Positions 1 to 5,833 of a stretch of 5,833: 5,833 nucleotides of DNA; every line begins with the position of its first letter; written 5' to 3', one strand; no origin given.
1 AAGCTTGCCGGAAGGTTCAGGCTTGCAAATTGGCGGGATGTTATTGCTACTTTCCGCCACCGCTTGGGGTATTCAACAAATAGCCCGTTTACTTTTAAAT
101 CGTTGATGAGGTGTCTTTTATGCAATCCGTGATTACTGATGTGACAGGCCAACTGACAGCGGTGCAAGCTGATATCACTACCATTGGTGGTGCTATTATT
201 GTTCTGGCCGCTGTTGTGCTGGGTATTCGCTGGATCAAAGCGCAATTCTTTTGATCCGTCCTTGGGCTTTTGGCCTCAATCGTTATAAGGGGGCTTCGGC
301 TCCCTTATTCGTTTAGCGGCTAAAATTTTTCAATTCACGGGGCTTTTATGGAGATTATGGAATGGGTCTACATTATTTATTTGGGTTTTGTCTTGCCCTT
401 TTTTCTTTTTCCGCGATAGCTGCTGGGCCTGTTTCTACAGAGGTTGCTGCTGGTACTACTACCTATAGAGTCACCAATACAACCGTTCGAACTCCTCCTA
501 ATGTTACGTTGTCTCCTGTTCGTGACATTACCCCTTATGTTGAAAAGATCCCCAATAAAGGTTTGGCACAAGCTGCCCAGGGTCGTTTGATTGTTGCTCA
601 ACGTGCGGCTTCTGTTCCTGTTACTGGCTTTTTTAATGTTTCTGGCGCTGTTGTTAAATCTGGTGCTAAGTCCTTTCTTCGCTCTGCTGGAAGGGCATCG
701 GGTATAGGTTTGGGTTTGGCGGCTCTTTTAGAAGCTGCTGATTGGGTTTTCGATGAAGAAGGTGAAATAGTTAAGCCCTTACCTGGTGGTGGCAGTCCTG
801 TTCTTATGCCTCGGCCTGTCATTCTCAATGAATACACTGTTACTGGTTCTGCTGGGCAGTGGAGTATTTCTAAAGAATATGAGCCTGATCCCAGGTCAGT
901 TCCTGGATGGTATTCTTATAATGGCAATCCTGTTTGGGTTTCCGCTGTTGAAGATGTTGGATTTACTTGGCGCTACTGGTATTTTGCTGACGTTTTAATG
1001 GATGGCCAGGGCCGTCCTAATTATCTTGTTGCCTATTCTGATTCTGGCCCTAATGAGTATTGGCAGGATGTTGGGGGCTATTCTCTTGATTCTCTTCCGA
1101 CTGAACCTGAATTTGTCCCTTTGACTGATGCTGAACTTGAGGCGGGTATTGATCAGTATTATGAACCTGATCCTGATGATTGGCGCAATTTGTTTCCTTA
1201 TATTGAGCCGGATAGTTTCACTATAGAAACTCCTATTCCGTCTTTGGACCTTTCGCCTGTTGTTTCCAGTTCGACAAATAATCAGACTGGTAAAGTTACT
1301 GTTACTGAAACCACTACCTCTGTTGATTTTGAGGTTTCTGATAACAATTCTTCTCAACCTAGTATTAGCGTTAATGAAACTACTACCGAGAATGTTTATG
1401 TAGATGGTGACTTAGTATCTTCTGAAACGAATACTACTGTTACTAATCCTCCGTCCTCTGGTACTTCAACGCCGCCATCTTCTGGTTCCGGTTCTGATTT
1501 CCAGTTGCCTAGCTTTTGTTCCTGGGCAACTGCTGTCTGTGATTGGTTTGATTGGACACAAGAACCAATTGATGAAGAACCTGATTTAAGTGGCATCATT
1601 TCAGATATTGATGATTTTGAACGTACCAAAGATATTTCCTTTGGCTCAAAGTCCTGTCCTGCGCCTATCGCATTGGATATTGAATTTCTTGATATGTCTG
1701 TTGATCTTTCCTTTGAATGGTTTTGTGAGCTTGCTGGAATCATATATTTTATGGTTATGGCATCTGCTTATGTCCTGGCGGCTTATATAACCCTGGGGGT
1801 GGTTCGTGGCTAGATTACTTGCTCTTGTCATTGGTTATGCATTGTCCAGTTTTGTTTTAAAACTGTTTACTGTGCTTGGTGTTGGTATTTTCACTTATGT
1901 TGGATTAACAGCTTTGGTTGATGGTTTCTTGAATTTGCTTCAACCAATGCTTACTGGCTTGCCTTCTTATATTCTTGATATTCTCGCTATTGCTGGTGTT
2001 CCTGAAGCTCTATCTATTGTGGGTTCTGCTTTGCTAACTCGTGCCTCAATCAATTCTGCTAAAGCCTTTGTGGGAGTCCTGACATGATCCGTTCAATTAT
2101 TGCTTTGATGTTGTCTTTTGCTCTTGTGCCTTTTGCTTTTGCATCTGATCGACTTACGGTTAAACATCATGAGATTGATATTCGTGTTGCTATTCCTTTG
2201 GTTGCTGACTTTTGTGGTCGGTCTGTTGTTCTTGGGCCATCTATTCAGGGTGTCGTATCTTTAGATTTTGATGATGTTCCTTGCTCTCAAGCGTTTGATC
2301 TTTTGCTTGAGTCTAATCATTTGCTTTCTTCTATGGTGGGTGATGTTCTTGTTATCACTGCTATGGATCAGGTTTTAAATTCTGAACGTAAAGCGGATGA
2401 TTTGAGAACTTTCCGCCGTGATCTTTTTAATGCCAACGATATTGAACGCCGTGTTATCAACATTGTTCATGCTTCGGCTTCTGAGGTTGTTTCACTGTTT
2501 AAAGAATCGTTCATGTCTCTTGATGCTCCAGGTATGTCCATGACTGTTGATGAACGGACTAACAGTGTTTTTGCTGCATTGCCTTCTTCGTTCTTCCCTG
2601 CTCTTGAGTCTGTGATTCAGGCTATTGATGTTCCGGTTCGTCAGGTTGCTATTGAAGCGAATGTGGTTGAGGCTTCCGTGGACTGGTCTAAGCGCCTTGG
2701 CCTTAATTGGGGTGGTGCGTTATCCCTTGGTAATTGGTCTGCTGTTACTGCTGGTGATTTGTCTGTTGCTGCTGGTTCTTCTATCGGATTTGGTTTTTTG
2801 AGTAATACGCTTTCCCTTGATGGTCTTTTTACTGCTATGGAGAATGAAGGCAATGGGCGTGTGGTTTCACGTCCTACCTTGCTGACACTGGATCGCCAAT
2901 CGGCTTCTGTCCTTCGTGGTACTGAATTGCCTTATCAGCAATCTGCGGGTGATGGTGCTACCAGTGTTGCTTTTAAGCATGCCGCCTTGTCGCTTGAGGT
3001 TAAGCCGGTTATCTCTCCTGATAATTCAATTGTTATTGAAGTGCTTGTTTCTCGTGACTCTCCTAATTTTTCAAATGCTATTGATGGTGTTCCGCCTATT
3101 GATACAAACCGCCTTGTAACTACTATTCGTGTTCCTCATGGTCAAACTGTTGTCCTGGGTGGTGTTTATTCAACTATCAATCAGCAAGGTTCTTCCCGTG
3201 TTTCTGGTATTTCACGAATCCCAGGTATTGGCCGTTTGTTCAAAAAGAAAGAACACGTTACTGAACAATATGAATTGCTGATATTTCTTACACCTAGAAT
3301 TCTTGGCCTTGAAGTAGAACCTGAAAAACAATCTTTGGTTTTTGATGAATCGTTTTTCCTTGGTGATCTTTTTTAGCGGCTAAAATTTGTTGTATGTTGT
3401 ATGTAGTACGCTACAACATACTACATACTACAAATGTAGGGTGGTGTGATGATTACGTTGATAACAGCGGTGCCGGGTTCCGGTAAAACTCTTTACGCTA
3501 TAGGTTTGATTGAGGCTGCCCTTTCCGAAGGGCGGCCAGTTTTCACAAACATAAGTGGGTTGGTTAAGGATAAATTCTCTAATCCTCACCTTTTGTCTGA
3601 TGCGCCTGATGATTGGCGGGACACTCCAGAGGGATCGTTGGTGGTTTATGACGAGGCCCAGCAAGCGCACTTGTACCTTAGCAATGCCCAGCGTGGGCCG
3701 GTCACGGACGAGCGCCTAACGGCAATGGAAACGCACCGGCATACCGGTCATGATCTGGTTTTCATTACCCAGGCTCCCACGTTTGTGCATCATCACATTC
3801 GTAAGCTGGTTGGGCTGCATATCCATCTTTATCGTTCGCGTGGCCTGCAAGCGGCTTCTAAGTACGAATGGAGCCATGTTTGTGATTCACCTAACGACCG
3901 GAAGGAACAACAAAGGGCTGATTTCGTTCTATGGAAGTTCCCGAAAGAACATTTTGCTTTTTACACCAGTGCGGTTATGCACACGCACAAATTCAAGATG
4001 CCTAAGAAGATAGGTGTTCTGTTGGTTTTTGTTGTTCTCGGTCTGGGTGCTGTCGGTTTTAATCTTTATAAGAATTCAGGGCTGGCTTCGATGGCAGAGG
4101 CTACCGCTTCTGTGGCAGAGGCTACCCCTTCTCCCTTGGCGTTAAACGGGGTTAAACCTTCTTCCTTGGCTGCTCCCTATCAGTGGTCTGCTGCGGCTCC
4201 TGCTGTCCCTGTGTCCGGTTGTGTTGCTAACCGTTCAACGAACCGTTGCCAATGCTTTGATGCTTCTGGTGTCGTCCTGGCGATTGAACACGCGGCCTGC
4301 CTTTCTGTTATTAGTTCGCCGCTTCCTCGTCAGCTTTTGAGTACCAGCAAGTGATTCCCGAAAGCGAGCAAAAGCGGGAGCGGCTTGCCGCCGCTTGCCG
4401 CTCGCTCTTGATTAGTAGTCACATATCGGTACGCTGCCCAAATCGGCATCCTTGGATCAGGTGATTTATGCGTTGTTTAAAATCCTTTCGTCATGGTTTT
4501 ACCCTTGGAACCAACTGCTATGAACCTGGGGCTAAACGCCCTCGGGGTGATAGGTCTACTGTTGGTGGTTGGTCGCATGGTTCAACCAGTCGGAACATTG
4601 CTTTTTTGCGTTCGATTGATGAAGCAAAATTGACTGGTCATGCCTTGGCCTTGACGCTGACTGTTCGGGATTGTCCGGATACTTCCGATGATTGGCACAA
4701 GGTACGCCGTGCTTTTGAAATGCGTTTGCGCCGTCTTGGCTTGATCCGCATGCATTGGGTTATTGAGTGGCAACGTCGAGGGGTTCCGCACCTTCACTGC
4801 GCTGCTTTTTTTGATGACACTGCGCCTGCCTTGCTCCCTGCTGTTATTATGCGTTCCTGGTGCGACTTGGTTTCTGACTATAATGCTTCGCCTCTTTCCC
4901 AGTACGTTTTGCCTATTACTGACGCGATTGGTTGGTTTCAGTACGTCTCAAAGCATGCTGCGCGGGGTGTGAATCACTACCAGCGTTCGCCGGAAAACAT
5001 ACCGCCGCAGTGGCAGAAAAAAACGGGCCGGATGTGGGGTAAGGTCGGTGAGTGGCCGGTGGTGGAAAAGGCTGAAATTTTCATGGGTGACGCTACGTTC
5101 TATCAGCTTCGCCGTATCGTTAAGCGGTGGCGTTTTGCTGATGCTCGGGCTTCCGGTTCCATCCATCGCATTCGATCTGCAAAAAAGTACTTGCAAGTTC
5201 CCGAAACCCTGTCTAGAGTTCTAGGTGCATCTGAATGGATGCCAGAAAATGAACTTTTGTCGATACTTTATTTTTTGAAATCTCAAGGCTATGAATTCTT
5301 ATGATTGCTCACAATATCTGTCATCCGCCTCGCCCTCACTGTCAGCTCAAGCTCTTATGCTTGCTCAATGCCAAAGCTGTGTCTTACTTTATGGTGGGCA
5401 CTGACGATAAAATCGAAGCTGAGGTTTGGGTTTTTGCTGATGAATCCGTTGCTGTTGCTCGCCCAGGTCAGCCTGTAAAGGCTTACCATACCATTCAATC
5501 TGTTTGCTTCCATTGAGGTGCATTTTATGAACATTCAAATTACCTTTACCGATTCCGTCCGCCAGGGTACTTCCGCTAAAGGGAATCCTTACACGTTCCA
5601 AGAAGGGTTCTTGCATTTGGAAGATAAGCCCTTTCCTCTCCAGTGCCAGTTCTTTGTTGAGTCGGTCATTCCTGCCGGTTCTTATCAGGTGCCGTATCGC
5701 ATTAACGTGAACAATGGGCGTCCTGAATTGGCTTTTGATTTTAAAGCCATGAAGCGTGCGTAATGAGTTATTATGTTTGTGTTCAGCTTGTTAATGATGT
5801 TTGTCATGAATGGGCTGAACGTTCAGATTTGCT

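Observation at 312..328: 17-nt palindrome-containing element repeated exactly at two analogous intergenic positions (312-328 and 3372-3388)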

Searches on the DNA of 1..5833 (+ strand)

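Call 6: search_dna_similar(query=window:1-5833:+, collection=phages, mode=near)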
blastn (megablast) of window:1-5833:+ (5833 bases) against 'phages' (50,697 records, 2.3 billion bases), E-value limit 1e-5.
Records with a match: 2; places in all: 2; records where one place covers at least 80% of the query: 2.
Best place of each record, by identity: >=99% 2.
By first word of the organism name: Pseudomonas 2.
By host as written in the record: Pseudomonas aeruginosa 2.
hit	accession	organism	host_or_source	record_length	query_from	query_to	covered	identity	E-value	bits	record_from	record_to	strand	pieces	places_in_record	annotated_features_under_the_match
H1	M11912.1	Pseudomonas phage Pf3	Pseudomonas aeruginosa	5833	1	5833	100%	99.9%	0e+0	10744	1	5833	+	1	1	50-kDa virion protein | unknown protein (x5) | ssDNA-binding protein | orf 58, part 2 | major coat protein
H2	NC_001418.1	Pseudomonas phage Pf3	Pseudomonas aeruginosa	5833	1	5833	100%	99.9%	0e+0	10744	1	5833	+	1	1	50-kDa virion protein | IV: phage assembly protein | hypothetical protein (x4) | putative minor coat protein | ssDNA-binding protein | and 1 other names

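Call 82: search_dna_similar(query=window:3355-3452:+, collection=plasmids, mode=distant, max_evalue=10, max_rows=40)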
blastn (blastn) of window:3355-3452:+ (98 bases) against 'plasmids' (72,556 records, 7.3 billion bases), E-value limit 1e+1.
Records with a match: 361; places in all: 543; records where one place covers at least 80% of the query: 0.
Best place of each record, by identity: >=99% 13; 95-99% 5; 90-95% 36; 80-90% 285; 60-80% 22.
By first word of the organism name: Escherichia 77; Pseudomonas 54; uncultured 44; Xanthomonas 23; Klebsiella 18; Enterobacter 16; Salmonella 12; Psychrobacter 9; Achromobacter 7; Delftia 7; and 49 more.
By predicted mobility (MOB-suite, as given by PLSDB): conjugative 293; non-mobilizable 40; mobilizable 28.
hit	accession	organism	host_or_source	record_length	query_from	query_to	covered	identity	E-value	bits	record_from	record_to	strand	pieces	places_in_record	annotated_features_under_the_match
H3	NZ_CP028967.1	Aminobacter sp. MSH1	Soil,Dichlobenil-treated soil sampled ...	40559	10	73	63%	87.7%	2e-2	82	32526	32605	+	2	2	none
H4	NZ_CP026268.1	Aminobacter sp. MSH1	bacterial isolate,soil from courtyard ...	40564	10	73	63%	87.7%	2e-2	82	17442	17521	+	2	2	none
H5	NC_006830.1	Achromobacter xylosoxidans A8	-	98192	10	73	63%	87.7%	2e-2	82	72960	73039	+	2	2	none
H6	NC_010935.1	Comamonas testosteroni CNB-1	-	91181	10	73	63%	87.7%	2e-2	82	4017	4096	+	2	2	none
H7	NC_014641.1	Achromobacter xylosoxidans A8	-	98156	10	73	63%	87.7%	2e-2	82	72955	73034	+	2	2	none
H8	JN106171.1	uncultured bacterium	-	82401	10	73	63%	87.7%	2e-2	82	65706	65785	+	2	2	none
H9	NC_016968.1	Comamonas testosteroni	-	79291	10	73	63%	87.7%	2e-2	82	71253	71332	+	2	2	none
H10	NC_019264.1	Delftia acidovorans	-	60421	10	73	63%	87.7%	2e-2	82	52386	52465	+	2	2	none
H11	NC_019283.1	Delftia acidovorans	-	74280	10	73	63%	87.7%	2e-2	82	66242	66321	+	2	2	none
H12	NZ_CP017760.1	Cupriavidus necator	whole organism,soil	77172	10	73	63%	87.7%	2e-2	82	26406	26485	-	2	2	none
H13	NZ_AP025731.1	Sphaerotilus microaerophilus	-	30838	10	73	63%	87.7%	2e-2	82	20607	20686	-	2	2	none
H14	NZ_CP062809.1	Cupriavidus basilensis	Cell culture,Sediment of a freshwater ...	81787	10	73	63%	87.7%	2e-2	82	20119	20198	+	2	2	none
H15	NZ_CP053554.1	Diaphorobacter sp. JS3050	cell culture,chemical manufacturing ...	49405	10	73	63%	87.7%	2e-2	82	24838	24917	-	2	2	none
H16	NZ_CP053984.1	Achromobacter pestifer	-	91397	10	73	63%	87.7%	2e-2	82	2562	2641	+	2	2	none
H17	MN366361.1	bacterium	-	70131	10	72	62%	85.9%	8e-1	76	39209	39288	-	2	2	none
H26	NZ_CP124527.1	Psychrobacter sp. WB2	Cell culture,Feedlot Water bowl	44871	32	79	49%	85.4%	1e-5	56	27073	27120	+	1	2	none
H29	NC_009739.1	Pseudomonas aeruginosa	clinical isolate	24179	30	78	50%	82.0%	2e-1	42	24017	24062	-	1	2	none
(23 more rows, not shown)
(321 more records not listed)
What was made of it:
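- On KfrA operator (OK): Database E-values are 2e-2 for IncP-1beta plasmids and 1e-5 for Psychrobacter plasmids (call 82).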

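Call 83: search_dna_similar(query=L052:2595-2775:+, collection=plasmids, mode=distant, max_evalue=10, max_rows=40)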
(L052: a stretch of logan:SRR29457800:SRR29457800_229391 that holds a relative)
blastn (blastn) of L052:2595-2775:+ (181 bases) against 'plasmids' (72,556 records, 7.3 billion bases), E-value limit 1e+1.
Records with a match: 179; places in all: 249; records where one place covers at least 80% of the query: 0.
Best place of each record, by identity: 95-99% 4; 90-95% 34; 80-90% 138; 60-80% 3.
By first word of the organism name: Pseudomonas 59; uncultured 14; Acinetobacter 12; Bacillus 10; Enterobacter 9; Borreliella 8; Xanthomonas 6; Vibrio 6; Escherichia 6; Piscirickettsia 4; and 31 more.
By predicted mobility (MOB-suite, as given by PLSDB): non-mobilizable 92; conjugative 74; mobilizable 13.
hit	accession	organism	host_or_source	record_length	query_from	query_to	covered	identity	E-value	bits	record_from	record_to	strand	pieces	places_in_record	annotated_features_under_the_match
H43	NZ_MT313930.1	Pseudomonas aeruginosa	-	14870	35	83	27%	89.8%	1e-8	67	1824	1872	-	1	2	none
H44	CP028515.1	Carboxydocella thermautotrophica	environmental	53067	26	81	31%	78.6%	3e-3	48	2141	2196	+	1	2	none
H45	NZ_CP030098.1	Bacillus amyloliquefaciens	-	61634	36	86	28%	82.4%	3e-4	53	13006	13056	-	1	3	ParA family protein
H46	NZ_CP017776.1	Bacillus velezensis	whole organism,sediment sample from the ...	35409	36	86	28%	82.4%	3e-4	53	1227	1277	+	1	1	ParA family protein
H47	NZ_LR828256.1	Xanthomonas hortorum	Solanum lycopersicum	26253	25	68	24%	90.9%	5e-7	61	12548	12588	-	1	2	none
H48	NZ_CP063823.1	Clostridium botulinum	Ham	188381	14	65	29%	76.9%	6e+0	38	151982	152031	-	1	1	hypothetical protein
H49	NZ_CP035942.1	Acinetobacter cumulans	Pure Culture,Sewage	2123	8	56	27%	78.4%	5e-1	41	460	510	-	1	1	none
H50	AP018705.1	uncultured bacterium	-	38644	34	76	24%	88.4%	8e-5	55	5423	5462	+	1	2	none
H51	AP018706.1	uncultured bacterium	-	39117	34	76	24%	88.4%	8e-5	55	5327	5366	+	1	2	none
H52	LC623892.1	uncultured bacterium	-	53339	24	66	24%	88.4%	1e-3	51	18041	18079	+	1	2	none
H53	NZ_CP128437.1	Morganella morganii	Homo sapiens,Urine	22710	35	76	23%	90.5%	2e-6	59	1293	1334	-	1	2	none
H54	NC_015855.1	Pseudomonas putida DOT-T1E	-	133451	24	68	25%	84.4%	1e-2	47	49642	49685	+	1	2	none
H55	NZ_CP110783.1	Pseudomonas putida DOT-T1E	pure cell culture,environment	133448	24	68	25%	84.4%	1e-2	47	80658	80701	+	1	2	none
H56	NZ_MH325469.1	Enterobacter hormaechei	urine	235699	36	78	24%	86.0%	1e-3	50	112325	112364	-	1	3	none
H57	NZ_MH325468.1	Enterobacter hormaechei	urine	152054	36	78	24%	86.0%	1e-3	50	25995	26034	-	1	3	none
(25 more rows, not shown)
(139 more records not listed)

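Call 84: get_annotated_region(hit=H43, flank=7000)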
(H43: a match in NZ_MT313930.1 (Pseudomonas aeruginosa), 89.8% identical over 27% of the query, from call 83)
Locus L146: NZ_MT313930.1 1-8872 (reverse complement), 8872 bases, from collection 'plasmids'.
description: Pseudomonas aeruginosa strain YTSY4 plasmid pYTSY4-VIM, complete sequence
organism: Pseudomonas aeruginosa (NCBI taxid 287)
taxonomy: Bacteria; Pseudomonadota; Gammaproteobacteria; Pseudomonadales; Pseudomonadaceae; Pseudomonas; Pseudomonas aeruginosa
host: -; source: -; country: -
typing (MOB-suite, as given by PLSDB): non-mobilizable
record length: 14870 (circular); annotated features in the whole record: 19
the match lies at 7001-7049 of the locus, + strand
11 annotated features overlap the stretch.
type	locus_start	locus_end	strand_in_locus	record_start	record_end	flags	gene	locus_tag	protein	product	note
CDS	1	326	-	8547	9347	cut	-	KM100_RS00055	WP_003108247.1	subclass B1 metallo-beta-lactamase VIM-2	-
predicted_resistance_gene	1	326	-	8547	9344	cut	blaVIM-2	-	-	subclass B1 metallo-beta-lactamase VIM-2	predicted by amrfinderplus; class BETA-LACTAM; identity 100.0%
CDS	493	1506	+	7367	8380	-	intI1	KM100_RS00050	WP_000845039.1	class 1 integron integrase IntI1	-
CDS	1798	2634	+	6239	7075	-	-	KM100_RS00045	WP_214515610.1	recombinase family protein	GO:0006310 - DNA recombination [Evidence IEA]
CDS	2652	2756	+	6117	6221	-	-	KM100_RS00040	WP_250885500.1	BglII/BstYI family type II restriction endonuclease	GO:0009307 - DNA restriction-modification system [Evidence IEA]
CDS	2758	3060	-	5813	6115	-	-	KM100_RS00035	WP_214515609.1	hypothetical protein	-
CDS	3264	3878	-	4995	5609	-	-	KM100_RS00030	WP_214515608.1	hypothetical protein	-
CDS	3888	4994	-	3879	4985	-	mobQ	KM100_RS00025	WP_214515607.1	MobQ family relaxase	-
CDS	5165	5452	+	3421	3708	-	-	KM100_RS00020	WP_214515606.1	hypothetical protein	-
CDS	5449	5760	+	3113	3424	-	-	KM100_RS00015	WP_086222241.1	hypothetical protein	-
CDS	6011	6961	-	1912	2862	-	-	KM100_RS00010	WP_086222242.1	DNA-binding protein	-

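Call 85: get_annotated_region(hit=H5, flank=2500)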
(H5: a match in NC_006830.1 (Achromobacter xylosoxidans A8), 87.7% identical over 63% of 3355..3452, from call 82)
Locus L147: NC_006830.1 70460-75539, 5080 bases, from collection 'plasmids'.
description: Achromobacter xylosoxidans A8 plasmid pA81, complete sequence
organism: Achromobacter xylosoxidans A8 (NCBI taxid 762376)
taxonomy: Bacteria; Pseudomonadota; Betaproteobacteria; Burkholderiales; Alcaligenaceae; Achromobacter; Achromobacter xylosoxidans; Achromobacter xylosoxidans A8
host: -; source: -; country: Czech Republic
typing (MOB-suite, as given by PLSDB): conjugative; replicon IncP; relaxase MOBP; mating-pair formation MPF_T
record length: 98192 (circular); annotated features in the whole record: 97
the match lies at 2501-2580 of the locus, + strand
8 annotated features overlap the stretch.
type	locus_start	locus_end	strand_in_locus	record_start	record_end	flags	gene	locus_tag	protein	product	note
CDS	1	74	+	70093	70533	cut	-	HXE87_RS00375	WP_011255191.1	conjugal transfer protein TraM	-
CDS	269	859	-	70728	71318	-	-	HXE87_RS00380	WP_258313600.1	IncP plasmid survival protein KfrC family protein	-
CDS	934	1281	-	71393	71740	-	kfrB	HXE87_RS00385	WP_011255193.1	IncP plasmid survival protein KfrB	-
CDS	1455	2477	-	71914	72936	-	-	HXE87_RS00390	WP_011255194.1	DNA-binding protein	-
CDS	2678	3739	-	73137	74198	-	-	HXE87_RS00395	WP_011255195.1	ParB/RepB/Spo0J family partition protein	GO:0007059 - chromosome segregation [Evidence IEA]; GO:0000910 - cytokinesis [Evidence IEA]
CDS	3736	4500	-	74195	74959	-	-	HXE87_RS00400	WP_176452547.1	ParA family protein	-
CDS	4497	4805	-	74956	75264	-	-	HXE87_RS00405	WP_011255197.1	transcriptional regulator KorA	-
CDS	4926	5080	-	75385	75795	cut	-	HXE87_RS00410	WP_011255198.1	DUF2761 domain-containing protein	-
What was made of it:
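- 3388..3432 (.): Heptamer inverted repeat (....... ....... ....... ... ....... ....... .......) that resembles the KfrA operator (OK) of IncP-1beta plasmids. Plasmid BLAST places the match in the kfrA-korB intergenic region of IncP-1beta plasmids (calls 82, 85).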

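Call 95: search_dna_similar(query=L060:3815-3935:+, collection=plasmids, mode=distant, max_evalue=10, max_rows=25)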
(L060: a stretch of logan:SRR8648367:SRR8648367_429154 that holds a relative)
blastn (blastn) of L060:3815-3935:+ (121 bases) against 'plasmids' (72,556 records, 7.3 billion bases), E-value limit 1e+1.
Records with a match: 5; places in all: 5; records where one place covers at least 80% of the query: 0.
Best place of each record, by identity: 95-99% 3; 90-95% 2.
By first word of the organism name: Pseudalkalibacillus 1; Klebsiella 1; Citrobacter 1; Priestia 1; Staphylococcus 1.
By predicted mobility (MOB-suite, as given by PLSDB): non-mobilizable 2; conjugative 2; mobilizable 1.
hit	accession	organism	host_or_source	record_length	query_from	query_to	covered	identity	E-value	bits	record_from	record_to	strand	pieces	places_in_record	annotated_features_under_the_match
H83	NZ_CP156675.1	Pseudalkalibacillus hwajinpoensis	mixed culture,soil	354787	55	82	23%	93.1%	4e+0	37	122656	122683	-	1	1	none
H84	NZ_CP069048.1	Klebsiella pneumoniae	Homo sapiens,blood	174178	57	80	20%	96.0%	4e+0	38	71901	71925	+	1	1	hypothetical protein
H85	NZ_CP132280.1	Citrobacter youngae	whole organism,sewage sludge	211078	57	80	20%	96.0%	4e+0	38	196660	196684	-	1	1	hypothetical protein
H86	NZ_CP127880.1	Priestia megaterium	Single bacterial isolate,soil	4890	21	45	21%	92.0%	4e+0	37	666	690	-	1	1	helix-turn-helix transcriptional regulator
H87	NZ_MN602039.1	Staphylococcus capitis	Homo sapiens,skin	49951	89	111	19%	95.7%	4e+0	38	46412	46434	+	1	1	helix-turn-helix transcriptional regulator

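Call 111: get_annotated_region(hit=H26, flank=3000)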
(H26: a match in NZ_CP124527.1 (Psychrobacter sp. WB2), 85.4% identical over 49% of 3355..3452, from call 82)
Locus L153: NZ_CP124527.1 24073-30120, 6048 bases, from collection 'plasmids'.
description: Psychrobacter sp. WB2 plasmid pWB2, complete sequence
organism: Psychrobacter sp. WB2 (NCBI taxid 3043330)
taxonomy: Bacteria; Pseudomonadota; Gammaproteobacteria; Moraxellales; Moraxellaceae; Psychrobacter; Psychrobacter sp. WB2
host: -; source: Cell culture,Feedlot Water bowl; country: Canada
typing (MOB-suite, as given by PLSDB): non-mobilizable
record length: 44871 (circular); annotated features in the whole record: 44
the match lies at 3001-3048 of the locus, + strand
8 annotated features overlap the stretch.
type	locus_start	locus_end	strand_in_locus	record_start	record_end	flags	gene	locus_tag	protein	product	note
CDS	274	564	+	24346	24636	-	-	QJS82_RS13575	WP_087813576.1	type II toxin-antitoxin system prevent-host-death family antitoxin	GO:0008219 - cell death [Evidence IEA]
CDS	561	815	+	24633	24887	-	-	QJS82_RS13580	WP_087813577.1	Txe/YoeB family addiction module toxin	GO:0008219 - cell death [Evidence IEA]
CDS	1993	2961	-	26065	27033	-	-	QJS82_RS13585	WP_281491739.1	DNA-binding protein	-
CDS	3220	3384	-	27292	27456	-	-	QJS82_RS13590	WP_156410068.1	hypothetical protein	-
CDS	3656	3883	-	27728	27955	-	-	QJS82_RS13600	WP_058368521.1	type II toxin-antitoxin system RelB/DinJ family antitoxin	GO:0006355 - regulation of DNA-templated transcription [Evidence IEA]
CDS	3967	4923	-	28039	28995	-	-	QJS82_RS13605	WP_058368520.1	replication initiation protein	GO:0006270 - DNA replication initiation [Evidence IEA]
CDS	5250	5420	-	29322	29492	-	-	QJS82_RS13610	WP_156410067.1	hypothetical protein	-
CDS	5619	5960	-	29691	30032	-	-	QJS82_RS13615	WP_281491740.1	hypothetical protein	-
